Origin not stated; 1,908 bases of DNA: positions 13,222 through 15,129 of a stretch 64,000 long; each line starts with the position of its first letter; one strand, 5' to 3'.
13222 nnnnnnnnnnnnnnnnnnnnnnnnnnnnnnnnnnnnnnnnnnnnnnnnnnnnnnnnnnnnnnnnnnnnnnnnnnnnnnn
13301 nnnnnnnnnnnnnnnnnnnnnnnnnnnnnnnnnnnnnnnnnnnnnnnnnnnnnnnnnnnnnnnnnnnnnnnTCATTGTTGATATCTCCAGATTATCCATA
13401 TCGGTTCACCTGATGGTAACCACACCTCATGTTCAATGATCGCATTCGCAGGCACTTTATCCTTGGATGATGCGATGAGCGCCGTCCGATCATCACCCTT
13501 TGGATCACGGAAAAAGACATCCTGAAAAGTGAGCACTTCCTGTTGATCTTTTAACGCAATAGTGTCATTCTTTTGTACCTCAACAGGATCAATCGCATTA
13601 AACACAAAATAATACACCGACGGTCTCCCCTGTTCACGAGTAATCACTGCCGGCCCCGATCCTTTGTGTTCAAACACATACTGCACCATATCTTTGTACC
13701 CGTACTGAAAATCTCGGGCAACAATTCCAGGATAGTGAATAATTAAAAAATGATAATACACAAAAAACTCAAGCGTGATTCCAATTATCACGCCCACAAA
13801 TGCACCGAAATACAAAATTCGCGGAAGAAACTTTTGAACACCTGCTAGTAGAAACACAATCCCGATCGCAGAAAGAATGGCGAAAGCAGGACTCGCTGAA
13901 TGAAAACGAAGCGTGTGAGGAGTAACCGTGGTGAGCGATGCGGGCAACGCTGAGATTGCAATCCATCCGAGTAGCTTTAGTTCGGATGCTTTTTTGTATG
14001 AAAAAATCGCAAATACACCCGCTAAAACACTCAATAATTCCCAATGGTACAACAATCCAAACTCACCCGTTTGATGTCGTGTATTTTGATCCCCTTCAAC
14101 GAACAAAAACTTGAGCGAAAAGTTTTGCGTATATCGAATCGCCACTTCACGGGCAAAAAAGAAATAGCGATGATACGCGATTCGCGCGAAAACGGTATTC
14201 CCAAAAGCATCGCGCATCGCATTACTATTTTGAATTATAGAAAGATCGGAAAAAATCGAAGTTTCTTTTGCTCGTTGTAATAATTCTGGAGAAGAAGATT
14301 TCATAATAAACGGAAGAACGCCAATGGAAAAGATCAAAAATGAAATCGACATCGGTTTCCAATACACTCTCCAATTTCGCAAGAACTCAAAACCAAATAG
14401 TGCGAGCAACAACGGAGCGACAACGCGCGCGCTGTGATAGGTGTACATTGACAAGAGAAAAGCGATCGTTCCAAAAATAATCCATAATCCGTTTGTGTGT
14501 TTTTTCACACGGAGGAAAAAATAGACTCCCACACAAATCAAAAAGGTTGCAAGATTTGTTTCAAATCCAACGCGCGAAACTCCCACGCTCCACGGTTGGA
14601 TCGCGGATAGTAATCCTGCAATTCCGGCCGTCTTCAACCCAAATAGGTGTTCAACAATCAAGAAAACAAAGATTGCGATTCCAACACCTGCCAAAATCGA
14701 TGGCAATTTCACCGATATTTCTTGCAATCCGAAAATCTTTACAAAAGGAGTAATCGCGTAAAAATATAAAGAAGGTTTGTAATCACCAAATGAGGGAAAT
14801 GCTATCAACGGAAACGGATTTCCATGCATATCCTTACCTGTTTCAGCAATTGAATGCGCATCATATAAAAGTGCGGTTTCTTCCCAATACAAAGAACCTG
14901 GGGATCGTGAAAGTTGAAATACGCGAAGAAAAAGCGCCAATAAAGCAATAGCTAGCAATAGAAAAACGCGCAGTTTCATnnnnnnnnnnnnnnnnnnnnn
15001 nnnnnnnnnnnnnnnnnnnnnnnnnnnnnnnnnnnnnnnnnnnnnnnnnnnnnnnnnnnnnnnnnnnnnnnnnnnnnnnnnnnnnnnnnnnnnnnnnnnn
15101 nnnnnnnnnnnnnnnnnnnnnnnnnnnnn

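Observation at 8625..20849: Tandem array of six PMT_2/GT39-like GT-C paralogs interleaved with three GT2 genes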

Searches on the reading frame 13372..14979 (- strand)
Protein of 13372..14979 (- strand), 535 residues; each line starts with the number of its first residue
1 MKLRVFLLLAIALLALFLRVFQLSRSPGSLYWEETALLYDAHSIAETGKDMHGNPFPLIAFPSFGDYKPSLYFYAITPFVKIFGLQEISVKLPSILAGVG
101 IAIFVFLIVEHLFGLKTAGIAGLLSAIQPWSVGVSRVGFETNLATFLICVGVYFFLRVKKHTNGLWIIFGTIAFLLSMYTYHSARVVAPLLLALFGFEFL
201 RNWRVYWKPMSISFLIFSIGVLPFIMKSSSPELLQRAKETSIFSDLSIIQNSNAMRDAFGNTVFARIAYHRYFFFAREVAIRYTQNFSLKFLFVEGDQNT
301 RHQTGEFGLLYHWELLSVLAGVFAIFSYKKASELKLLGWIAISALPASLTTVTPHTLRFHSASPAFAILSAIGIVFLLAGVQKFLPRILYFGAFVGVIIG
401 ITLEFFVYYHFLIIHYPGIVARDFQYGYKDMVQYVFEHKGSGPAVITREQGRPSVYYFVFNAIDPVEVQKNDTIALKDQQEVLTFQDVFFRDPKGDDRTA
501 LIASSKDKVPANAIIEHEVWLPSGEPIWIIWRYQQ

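Call 5: search_protein_families(library=pfam, proteins=[window:13372-14979:-], max_evalue=0.01)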
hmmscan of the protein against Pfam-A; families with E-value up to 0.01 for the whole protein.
window:13372-14979:- (535 aa): 1 family
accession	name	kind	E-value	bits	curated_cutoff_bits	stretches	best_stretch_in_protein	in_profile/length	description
PF13231.12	PMT_2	-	3.1e-10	40.9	26.1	1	68-221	2-154/160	Dolichyl-phosphate-mannose-protein mannosyltransferase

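Call 11: find_encoding_contigs(protein=window:13372-14979:-, flank=10000, max_places=6)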
Protein window:13372-14979:- (535 aa): 21 contigs read that carry it; 6 places shown.
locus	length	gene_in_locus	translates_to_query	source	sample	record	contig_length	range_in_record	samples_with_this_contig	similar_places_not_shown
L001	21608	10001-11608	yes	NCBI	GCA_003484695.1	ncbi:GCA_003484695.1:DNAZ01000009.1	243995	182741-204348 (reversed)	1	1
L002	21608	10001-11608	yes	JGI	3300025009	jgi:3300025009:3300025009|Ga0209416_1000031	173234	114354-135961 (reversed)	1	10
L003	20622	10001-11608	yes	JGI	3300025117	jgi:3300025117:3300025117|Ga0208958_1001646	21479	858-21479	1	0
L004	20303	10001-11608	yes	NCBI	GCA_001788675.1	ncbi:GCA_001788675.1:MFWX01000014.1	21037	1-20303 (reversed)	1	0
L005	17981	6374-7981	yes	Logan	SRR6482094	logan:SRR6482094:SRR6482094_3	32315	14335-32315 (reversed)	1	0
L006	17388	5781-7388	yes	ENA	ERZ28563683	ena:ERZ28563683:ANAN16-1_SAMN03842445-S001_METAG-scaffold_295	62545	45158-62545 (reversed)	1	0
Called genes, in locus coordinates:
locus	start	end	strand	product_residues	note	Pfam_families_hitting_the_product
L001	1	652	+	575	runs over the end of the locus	-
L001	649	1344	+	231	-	PF00535:Glycos_transf_2, PF10111:Glyco_tranf_2_2 (weak), PF13641:Glyco_tranf_2_3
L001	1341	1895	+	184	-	PF13489:Methyltransf_23, PF13847:Methyltransf_31 (faint), PF08241:Methyltransf_11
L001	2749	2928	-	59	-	-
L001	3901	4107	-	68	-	-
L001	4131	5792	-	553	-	-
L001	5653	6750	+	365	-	PF13641:Glyco_tranf_2_3, PF00535:Glycos_transf_2 (weak), PF13632:Glyco_trans_2_3 (weak)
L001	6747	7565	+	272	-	PF00535:Glycos_transf_2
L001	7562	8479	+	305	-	PF00535:Glycos_transf_2, PF10111:Glyco_tranf_2_2, PF13641:Glyco_tranf_2_3, PF13632:Glyco_trans_2_3 (weak)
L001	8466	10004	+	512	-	PF13231:PMT_2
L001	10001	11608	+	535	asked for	PF13231:PMT_2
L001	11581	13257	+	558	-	PF13231:PMT_2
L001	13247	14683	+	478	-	-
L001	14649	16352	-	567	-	PF13231:PMT_2, PF09991:DUF2232 (weak)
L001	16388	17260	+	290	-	PF00535:Glycos_transf_2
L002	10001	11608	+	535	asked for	PF13231:PMT_2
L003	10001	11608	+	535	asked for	PF13231:PMT_2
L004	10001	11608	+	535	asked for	PF13231:PMT_2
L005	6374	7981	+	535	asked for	PF13231:PMT_2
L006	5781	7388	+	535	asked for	PF13231:PMT_2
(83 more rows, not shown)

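Call 12: search_protein_families(library=ncbifam, proteins=[window:13372-14979:-], max_evalue=0.01)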
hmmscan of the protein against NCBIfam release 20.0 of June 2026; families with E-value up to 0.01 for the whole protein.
window:13372-14979:- (535 aa): 0 families

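Call 14: find_homologous_proteins(query=window:13372-14979:-, max_evalue=0.00001)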
Query window:13372-14979:- (535 aa): 236 proteins with E <= 0.00001 among 8000 candidates; the best 120 are listed.
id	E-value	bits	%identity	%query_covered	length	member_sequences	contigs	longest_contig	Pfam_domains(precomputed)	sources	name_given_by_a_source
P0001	0.0e+0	1196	100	100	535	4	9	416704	PF13231.13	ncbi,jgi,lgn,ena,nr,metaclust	ncbi:MAG: hypothetical protein UX04_C0001G0058 [Microgenomates group bacterium GW2011_GWF2_45_18]|nr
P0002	2.1e-149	517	47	98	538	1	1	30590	PF13231.13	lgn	-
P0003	4.4e-146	506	46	100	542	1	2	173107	PF02366.25,PF13231.13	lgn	-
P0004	1.6e-142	494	47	99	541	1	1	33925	PF02366.25,PF13231.13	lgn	-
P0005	3.9e-141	490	45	100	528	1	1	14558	PF02366.25,PF13231.13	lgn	-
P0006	1.8e-140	487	46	96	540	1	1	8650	PF02366.25,PF13231.13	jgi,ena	-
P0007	3.9e-140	486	45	99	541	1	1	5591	PF02366.25,PF13231.13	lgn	-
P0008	1.6e-139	484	44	99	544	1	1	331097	PF02366.25,PF13231.13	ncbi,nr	ncbi:MAG: glycosyltransferase family 39 protein [Candidatus Pacebacteria bacterium]|nr:glycosyltrans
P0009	4.8e-137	476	46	99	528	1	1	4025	PF02366.25,PF13231.13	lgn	-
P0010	9.7e-134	465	45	99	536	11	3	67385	PF13231.13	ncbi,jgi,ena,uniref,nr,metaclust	ncbi:MAG: hypothetical protein A2840_02495 [Candidatus Buchananbacteria bacterium RIFCSPHIGHO2_01_FU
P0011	1.9e-133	464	44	100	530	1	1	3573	PF02366.25,PF13231.13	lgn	-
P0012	3.0e-133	464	44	99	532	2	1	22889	PF13231.13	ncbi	-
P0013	4.5e-133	463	43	100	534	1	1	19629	PF02366.25,PF13231.13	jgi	jgi:4-amino-4-deoxy-L-arabinose transferase-like glycosyltransferase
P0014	5.6e-133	463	45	99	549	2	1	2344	PF13231.13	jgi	-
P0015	1.8e-129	451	43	99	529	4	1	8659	PF13231.13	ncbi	-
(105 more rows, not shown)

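Call 19: find_related_loci(query=A2, collection=genome_contigs, flank=10000)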
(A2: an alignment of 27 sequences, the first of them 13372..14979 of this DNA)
Query A2 (535 aa) in genome_contigs; peptide patterns used: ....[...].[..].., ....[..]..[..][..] (x = any residue, [..] = any of these).
191 stretches matched a pattern; 186 encode a relative of the query (tblastn E <= 1e-3); the best 80 are kept; 80 distinct loci.
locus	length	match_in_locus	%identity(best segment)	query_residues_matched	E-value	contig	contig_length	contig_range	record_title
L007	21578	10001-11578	44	8-534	3e-144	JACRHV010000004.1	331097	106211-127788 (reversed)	MAG: Candidatus Paceibacterota bacterium isolate NC_groundwater_1786_Pr3_B-0.1um_43_18 SR-2_scaffold_141_1480133, whole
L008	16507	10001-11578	45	6-532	2e-135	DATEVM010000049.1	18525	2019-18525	MAG TPA_asm: Patescibacteria group bacterium isolate SMAG_U8367 k141_1397095, whole genome shotgun sequence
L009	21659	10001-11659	41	1-532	3e-115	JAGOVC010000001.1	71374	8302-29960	Candidatus Woesebacteria bacterium isolate Gw_Eff_bin_538 Gw_Eff_492_length_71374_cov_6.794588, whole genome shotgun seq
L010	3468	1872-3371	39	7-519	8e-117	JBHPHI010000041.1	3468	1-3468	Patescibacteria group bacterium isolate SAG AM-311-P01 NODE_41_length_3468_cov_20.449751, whole genome shotgun sequence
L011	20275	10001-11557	40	1-525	4e-112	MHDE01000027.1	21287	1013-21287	MAG: Microgenomates group bacterium RIFCSPHIGHO2_01_FULL_45_11 rifcsphigho2_01_scaffold_4955, whole genome shotgun seque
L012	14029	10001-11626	39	11-528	3e-110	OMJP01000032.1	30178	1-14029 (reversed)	bacterium isolate AM_2116 genome assembly, contig: k99_36468, whole genome shotgun sequence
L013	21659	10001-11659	39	6-535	3e-110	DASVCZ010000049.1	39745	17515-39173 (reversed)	MAG TPA_asm: Patescibacteria group bacterium isolate SMAG_U2020 k141_1658300, whole genome shotgun sequence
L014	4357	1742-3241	40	1-492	5e-110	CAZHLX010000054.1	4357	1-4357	MAG TPA_asm: uncultured Pseudomonadales bacterium isolate SRP167671_co2_247 genome assembly, contig: NODE_22507_length_4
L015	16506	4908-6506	39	3-534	2e-108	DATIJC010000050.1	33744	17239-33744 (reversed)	MAG TPA_asm: Patescibacteria group bacterium isolate SMAG_U15681 k141_373061, whole genome shotgun sequence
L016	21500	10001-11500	38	19-504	5e-108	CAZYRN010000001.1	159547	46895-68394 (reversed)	MAG TPA_asm: uncultured Pseudomonadales bacterium isolate SRP144015_co1_64 genome assembly, contig: NODE_48_length_15954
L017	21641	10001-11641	39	7-532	3e-107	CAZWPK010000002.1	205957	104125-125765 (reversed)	MAG TPA_asm: uncultured Pseudomonadales bacterium isolate binchicken_co347_42 genome assembly, contig: NODE_32_length_20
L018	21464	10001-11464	40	27-527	2e-105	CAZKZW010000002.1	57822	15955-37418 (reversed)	MAG TPA_asm: uncultured Pseudomonadales bacterium isolate SRP192927_co3_66 genome assembly, contig: NODE_863_length_5782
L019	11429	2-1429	40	20-490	1e-104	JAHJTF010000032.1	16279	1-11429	MAG: Patescibacteria group bacterium isolate OS_PC_MetaG.mb.40 OS_PC_MetaG.mb.40_k141_610300, whole genome shotgun seque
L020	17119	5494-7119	39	15-532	5e-104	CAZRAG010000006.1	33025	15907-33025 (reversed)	MAG TPA_asm: uncultured Pseudomonadales bacterium isolate SRP093185_co1_24 genome assembly, contig: NODE_623_length_3302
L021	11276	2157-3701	41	27-534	9e-104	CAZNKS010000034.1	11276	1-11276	MAG TPA_asm: uncultured Pseudomonadales bacterium isolate SRP170004_co1_558 genome assembly, contig: NODE_9327_length_11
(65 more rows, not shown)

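Call 42: predict_structure(alignment_id=A3)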
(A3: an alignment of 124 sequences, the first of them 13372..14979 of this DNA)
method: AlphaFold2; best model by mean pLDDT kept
length: 535 residues; sequences in the alignment: 124
mean_pLDDT: 96.2   pTM: 0.94
mean pLDDT of the five models: 96.2, 96.2, 96.0, 95.9, 95.8
residues with pLDDT >= 90: 513; 70-90: 22; 50-70: 0; < 50: 0
segments of 3 or more residues with pLDDT < 50: none
pLDDT, mean of each block of 10 residues (from residue 1): 95 98 95 96 97 91 87 98 97 98 98 97 98 95 98 96 96 98 97 96 96 98 94 90 96 98 98 97 97 96 95 98 96 96 97 92 98 97 95 94 98 97 97 97 96 97 98 95 97 94 97 98 97 92
secondary structure, 60 per line:
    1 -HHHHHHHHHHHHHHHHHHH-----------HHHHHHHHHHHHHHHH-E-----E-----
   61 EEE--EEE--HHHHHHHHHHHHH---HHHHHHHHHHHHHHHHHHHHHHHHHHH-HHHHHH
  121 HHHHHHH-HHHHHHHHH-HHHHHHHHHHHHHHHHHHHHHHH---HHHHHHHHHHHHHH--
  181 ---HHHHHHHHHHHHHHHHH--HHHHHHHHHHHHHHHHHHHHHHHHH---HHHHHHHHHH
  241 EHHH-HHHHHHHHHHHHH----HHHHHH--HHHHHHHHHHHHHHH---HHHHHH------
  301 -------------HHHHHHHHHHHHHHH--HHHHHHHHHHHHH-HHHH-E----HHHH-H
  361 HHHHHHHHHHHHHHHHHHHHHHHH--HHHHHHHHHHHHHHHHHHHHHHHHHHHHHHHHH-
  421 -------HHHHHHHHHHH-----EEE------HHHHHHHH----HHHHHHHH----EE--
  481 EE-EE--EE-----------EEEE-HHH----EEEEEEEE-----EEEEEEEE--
elements in order: H2-20 H32-47 E61-63 E66-68 H71-83 H87-113 H115-127 H129-137 H139-161 H165-178 H184-200 H203-227 H231-240 H246-258 H263-268 H271-285 H289-294 H314-328 H331-343 H345-348 H355-358 H360-384 H387-419 H428-438 E444-446 H453-460 H465-472 E501-504 E513-520 E526-533

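Call 47: fold_search(model_id=the predicted structure, library=pdb)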
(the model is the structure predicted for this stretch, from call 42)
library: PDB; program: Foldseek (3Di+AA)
matches with E <= 10: 230; with E <= 0.001: 23
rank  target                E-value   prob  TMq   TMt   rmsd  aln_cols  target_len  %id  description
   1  9n9j_I                2.9e-07  1.00  0.49  0.39  12.9       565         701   12  Structure of a GRP94 folding intermediate engaged with a CCDC134- and FKBP11-bound secretory translocon (released 2025-11-19)
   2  7e9s_A                3.6e-07  1.00  0.51  0.34  12.0       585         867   14  Archaeal oligosaccharyltransferase AglB from Archaeoglobus fulgidus in complex with an inhibitory peptide and a dolich (released 2021-09-08)
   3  8b6l_I                4.0e-07  1.00  0.54  0.44  12.7       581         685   11  Subtomogram average of the human Sec61-TRAP-OSTA-translocon (released 2022-12-07)
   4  8agc_A                4.6e-07  1.00  0.53  0.43  12.4       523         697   11  Structure of yeast oligosaccharylransferase complex with lipid-linked oligosaccharide and non-acceptor peptide bound (released 2022-12-07)
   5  7oci_F                5.0e-07  1.00  0.55  0.47  10.9       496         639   11  Cryo-EM structure of yeast Ost6p containing oligosaccharyltransferase complex (released 2022-02-16)
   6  5f15                  5.5e-07  1.00  0.57  0.56   9.7       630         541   12  Crystal Structure of ArnT from Cupriavidus metallidurans bound to Undecaprenyl phosphate (released 2016-02-17)
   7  6s7o_A                7.4e-07  1.00  0.56  0.47  11.8       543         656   11  Cryo-EM structure of human oligosaccharyltransferase complex OST-A (released 2019-12-18)
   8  6ftg_5                9.2e-07  1.00  0.53  0.45  12.2       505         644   12  Subtomogram average of OST-containing ribosome-translocon complexes from canine rough microsomal membranes (released 2018-03-21)
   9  5ezm                  9.2e-07  1.00  0.56  0.56  12.0       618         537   12  Crystal Structure of ArnT from Cupriavidus metallidurans in the apo state (released 2016-02-17)
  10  8age_A                1.0e-06  1.00  0.55  0.47  11.2       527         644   12  Structure of yeast oligosaccharylransferase complex with acceptor peptide bound (released 2022-12-07)
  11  3waj                  1.0e-06  1.00  0.50  0.35  11.5       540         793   15  Crystal structure of the Archaeoglobus fulgidus oligosaccharyltransferase (O29867_ARCFU) complex with Zn and sulfate (released 2013-10-30)
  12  6ezn_F                1.1e-06  1.00  0.53  0.45  11.5       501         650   12  Cryo-EM structure of the yeast oligosaccharyltransferase (OST) complex (released 2018-01-17)
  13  8pn9_A                1.1e-06  1.00  0.53  0.45  11.4       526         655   11  Structure of human oligosaccharyltransferase OST-A complex bound to NGI-1 (released 2024-05-08)
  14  6s7t_A                1.7e-06  1.00  0.54  0.42  11.9       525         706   12  Cryo-EM structure of human oligosaccharyltransferase complex OST-B (released 2019-12-18)
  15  5gmy_A                2.6e-06  1.00  0.49  0.33  12.0       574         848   14  Crystal structure of the Archaeoglobus fulgidus oligosaccharyltransferase (O29867_ARCFU) tethered with an acceptor pep (released 2017-02-01)
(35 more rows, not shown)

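Call 52: search_solved_structures(query=A3, max_evalue=1, show_alignments=3)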
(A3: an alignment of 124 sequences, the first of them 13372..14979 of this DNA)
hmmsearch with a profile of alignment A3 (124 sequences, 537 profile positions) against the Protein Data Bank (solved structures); distinct sequences matched with E-value up to 1: 2.
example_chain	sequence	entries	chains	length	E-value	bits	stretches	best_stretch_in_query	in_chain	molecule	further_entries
5ezm_A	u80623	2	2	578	4.2e-05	25.4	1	70-231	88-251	4-amino-4-deoxy-L-arabinose transferase or related glycosyltransferases of PMT family | 4-amino-4-deoxy-L-arabinose (L-Ara4N) transferase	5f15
6el2_A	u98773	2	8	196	0.41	12.3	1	406-467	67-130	Transcriptional regulator TetR family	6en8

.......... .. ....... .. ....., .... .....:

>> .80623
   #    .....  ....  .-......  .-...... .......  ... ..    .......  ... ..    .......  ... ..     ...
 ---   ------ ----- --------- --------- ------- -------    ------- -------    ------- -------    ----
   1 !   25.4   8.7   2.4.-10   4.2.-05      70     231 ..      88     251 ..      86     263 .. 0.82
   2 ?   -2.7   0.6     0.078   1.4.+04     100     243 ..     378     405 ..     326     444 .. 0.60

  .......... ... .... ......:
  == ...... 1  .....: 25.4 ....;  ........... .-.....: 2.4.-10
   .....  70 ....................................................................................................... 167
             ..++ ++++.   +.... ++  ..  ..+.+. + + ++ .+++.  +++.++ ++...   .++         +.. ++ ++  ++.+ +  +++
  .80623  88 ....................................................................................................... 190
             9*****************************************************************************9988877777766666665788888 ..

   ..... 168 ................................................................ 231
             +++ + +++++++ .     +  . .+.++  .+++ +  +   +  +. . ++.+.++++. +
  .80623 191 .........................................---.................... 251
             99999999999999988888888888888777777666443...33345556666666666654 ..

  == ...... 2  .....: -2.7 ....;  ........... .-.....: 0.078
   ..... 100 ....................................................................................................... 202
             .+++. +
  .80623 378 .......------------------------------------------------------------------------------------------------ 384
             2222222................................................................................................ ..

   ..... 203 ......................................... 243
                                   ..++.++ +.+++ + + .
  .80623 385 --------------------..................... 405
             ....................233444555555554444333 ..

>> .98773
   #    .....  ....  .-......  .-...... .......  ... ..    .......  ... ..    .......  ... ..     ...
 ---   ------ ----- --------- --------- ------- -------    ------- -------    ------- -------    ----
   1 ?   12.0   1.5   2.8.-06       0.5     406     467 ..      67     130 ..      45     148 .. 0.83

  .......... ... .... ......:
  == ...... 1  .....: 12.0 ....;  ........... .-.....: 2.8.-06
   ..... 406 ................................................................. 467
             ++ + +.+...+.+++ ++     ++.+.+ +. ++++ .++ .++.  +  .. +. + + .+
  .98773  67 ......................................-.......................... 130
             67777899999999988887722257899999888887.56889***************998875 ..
